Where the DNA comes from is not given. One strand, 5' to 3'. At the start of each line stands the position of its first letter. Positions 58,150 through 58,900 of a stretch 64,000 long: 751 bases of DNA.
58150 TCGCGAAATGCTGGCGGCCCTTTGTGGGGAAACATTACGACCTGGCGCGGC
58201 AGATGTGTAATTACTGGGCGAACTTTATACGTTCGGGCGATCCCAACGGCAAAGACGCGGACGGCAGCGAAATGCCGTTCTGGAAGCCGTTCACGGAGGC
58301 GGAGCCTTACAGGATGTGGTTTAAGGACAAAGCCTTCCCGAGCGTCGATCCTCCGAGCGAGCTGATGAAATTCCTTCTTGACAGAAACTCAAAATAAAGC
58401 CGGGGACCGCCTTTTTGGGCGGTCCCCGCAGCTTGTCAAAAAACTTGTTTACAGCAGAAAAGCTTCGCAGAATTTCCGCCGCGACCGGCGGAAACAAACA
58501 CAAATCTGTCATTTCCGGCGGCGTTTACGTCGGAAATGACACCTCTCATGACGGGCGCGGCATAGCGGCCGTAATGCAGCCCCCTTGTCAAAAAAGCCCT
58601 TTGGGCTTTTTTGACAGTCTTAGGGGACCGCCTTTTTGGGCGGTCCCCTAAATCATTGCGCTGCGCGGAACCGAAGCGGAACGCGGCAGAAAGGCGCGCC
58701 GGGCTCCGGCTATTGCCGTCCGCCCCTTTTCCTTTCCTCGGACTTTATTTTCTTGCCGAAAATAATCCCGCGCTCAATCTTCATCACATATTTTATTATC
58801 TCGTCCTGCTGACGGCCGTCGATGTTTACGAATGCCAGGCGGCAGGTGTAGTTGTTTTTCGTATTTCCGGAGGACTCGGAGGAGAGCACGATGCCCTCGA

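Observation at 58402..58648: Element copy 4: compensatory base-pair change supports a selected hairpin structure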

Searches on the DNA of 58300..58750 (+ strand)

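Call 7: search_rna_families(source=window, start=58300, end=58750, threshold=evalue, max_evalue=10)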
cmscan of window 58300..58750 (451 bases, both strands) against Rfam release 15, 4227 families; matches with E-value up to 10: 22.
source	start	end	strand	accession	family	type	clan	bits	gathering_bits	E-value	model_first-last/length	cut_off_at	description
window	58484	58733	+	RF02830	Scr1601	Gene; sRNA;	-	23.6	100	0.0063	1-209/209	no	Streptomyces RNA 1601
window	58382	58433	+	RF01416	NrrF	Gene; antisense;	-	19.5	60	0.13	108-160/160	no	NrrF RNA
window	58596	58649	+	RF00519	suhB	Gene; sRNA;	CL00108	18.5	41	0.2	8-64/77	no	Makes More Granules Regulator RNA (mmgR)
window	58395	58427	-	RF02802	PyrR204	Gene; snRNA; snoRNA; HACA-box;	-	17.7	71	0.5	1-57/57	no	Pyrobaculum sRNA 204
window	58571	58635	+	RF04114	MIR4374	Gene; miRNA;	-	16.7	105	0.9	1-119/119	no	MIR4374 microRNA precursor family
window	58592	58714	+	RF02828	Scr3920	Gene; sRNA;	-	16.4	88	0.82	1-125/125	no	Streptomyces RNA 3920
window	58622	58656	+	RF01785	blv_FSE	Cis-reg; frameshift_element;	-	16.1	34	2.1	1-27/27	no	ribosomal frameshift site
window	58551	58615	+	RF00506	Thr_leader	Cis-reg; leader;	-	16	55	2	1-118/118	no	Threonine operon leader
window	58586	58649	+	RF01400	istR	Gene; antitoxin;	-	15.2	45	1.3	1-130/130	no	istR Hfq binding RNA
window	58620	58653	-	RF02602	BASRCI414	Gene; sRNA;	-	15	270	0.24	197-229/229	no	Brucella sRNA CI414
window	58423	58473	-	RF03640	mir-3747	Gene; miRNA;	-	14.9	63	4.7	1-67/67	no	mir-3747 microRNA precursor family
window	58573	58611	+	RF02438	SpF51_sRNA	Gene; sRNA;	-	14.8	50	6.1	1-45/45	no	Streptococcus sRNA SpF51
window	58591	58634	-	RF02438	SpF51_sRNA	Gene; sRNA;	-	14.5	50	7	1-45/45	no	Streptococcus sRNA SpF51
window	58616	58655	+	RF04062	MIR949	Gene; miRNA;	-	14.4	100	8.1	1-106/106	no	MIR949 microRNA precursor family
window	58555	58641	+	RF01069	purD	Cis-reg;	-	14.2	41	5.1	1-125/125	no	purD RNA motif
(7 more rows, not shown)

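Call 26: search_dna_similar(query=window:58428-58630:+, collection=plasmids, mode=distant, max_evalue=0.01)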
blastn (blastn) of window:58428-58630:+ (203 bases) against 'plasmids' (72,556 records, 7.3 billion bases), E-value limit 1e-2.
No match.

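Call 27: search_dna_similar(query=window:58428-58630:+, collection=phages, mode=distant, max_evalue=0.01)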
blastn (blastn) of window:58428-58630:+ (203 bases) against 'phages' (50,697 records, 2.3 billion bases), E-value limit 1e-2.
No match.
